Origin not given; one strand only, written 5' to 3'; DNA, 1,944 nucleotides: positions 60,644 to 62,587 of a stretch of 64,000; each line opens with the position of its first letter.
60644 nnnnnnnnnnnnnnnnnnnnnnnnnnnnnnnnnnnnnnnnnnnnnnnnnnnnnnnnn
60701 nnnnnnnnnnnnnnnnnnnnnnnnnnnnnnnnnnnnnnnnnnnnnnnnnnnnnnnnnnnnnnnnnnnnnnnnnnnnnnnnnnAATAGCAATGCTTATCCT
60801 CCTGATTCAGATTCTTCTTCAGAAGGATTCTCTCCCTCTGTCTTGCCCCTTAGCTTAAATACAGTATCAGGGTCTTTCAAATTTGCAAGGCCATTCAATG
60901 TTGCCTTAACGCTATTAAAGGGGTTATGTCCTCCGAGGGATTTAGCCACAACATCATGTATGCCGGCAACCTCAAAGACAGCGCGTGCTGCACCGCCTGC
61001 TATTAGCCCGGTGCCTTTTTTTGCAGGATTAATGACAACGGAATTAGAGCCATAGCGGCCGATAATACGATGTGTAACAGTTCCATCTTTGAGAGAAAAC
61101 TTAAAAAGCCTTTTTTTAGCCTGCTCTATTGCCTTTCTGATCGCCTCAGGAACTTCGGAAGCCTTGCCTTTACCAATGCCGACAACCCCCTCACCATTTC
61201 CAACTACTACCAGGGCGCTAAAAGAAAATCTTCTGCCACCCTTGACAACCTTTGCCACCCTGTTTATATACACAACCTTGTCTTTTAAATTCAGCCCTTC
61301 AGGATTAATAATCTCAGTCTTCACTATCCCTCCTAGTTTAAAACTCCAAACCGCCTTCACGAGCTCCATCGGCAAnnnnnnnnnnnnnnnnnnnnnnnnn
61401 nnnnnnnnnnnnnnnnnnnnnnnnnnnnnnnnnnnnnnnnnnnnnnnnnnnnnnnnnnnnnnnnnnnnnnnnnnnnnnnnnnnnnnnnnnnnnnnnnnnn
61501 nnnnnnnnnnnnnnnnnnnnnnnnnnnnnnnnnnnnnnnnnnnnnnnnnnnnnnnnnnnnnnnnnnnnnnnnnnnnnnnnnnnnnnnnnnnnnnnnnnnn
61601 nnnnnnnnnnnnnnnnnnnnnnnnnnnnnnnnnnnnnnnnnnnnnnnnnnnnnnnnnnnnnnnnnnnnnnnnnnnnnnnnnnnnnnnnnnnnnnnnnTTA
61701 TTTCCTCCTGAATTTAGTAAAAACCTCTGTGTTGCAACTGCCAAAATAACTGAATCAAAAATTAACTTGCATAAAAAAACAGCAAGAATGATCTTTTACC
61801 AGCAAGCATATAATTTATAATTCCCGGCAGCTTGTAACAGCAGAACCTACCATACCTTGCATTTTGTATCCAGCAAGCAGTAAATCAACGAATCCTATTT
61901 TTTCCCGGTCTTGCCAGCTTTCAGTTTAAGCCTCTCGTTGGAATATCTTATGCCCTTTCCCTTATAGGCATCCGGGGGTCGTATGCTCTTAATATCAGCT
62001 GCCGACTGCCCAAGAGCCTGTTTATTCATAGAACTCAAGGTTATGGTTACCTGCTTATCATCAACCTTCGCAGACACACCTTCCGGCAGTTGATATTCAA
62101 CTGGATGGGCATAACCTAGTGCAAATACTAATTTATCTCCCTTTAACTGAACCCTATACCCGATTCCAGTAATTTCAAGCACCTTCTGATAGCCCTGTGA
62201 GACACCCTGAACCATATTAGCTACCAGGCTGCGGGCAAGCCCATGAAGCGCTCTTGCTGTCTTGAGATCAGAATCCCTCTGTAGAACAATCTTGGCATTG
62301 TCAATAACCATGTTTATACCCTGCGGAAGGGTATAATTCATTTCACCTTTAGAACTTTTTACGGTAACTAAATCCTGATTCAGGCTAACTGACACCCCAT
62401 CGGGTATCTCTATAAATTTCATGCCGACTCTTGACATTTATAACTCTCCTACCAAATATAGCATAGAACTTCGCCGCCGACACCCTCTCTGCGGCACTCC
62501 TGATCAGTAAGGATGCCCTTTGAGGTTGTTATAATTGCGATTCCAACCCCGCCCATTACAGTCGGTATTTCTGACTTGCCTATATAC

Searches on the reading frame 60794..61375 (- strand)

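Call 55: search_protein_families(library=pfam, proteins=[window:60794-61375:-], max_evalue=0.00001)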
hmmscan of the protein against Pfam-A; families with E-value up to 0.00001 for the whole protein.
window:60794-61375:- (193 aa): 2 families
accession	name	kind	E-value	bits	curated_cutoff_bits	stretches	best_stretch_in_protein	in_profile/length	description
PF00333.26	Ribosomal_S5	-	6.3e-30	103.4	27.1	1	30-92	1-63/65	Ribosomal protein S5, N-terminal domain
PF03719.21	Ribosomal_S5_C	-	2.6e-26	91.3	21.5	1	106-176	1-71/71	Ribosomal protein S5, C-terminal domain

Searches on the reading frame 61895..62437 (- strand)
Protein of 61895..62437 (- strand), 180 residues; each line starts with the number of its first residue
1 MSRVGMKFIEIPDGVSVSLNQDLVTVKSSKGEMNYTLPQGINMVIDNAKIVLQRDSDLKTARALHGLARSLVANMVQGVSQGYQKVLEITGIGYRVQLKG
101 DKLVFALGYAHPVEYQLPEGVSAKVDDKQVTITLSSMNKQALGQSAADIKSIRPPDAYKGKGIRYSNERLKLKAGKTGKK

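Call 55: search_protein_families(library=pfam, proteins=[window:61895-62437:-], max_evalue=0.00001)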
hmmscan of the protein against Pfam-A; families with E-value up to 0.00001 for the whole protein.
window:61895-62437:- (180 aa): 1 family
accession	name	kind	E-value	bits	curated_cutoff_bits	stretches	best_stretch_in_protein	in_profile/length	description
PF00347.28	Ribosomal_L6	-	9.2e-37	126.1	27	2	91-165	2-79/80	Ribosomal protein L6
